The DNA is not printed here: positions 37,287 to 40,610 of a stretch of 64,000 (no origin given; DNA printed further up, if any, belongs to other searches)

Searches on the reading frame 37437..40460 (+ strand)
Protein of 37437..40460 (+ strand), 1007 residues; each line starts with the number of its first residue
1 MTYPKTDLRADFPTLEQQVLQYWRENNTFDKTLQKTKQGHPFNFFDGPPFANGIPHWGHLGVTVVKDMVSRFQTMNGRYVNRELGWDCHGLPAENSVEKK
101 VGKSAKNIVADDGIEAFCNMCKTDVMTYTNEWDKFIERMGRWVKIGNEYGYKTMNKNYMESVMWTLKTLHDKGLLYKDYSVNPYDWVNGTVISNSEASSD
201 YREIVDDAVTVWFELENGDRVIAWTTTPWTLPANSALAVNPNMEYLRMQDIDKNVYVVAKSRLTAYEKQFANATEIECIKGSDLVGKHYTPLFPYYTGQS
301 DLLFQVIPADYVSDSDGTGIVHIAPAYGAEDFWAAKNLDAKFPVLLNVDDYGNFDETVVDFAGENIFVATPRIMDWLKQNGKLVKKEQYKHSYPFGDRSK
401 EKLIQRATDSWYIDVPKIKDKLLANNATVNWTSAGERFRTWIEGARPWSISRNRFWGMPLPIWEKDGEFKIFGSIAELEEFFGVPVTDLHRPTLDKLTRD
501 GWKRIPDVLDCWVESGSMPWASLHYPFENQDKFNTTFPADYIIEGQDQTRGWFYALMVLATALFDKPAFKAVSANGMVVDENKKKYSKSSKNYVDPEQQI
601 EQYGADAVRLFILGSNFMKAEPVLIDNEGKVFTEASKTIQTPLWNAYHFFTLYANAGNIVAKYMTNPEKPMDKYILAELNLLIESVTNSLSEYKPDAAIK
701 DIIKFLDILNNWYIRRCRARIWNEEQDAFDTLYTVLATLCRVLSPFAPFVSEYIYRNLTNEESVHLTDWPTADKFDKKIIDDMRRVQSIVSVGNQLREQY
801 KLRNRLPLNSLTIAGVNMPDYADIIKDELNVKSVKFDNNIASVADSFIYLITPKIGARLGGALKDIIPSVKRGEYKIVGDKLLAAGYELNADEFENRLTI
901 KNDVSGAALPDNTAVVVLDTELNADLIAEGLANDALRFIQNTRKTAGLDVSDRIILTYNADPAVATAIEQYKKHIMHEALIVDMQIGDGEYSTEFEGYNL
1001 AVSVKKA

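Call 12: search_protein_families(library=pfam, proteins=[window:37437-40460:+], max_evalue=0.00001)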
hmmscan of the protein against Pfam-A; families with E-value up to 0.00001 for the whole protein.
window:37437-40460:+ (1007 aa): 4 families
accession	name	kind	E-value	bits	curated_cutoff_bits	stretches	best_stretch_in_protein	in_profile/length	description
PF00133.28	tRNA-synt_1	-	1.9e-111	373.2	22.7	1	18-620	1-410/414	tRNA synthetases class I (I, L, M and V)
PF08264.19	Anticodon_1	-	6.7e-33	114.1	25.1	1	672-809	1-145/148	Anticodon-binding domain of tRNA ligase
PF19302.4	DUF5915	-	2.7e-25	89.5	27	1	823-1006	2-194/195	Domain of unknown function (DUF5915)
PF09334.17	tRNA-synt_1g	-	1.6e-15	57.2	20.1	0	49-111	8-69/391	tRNA synthetases class I (M)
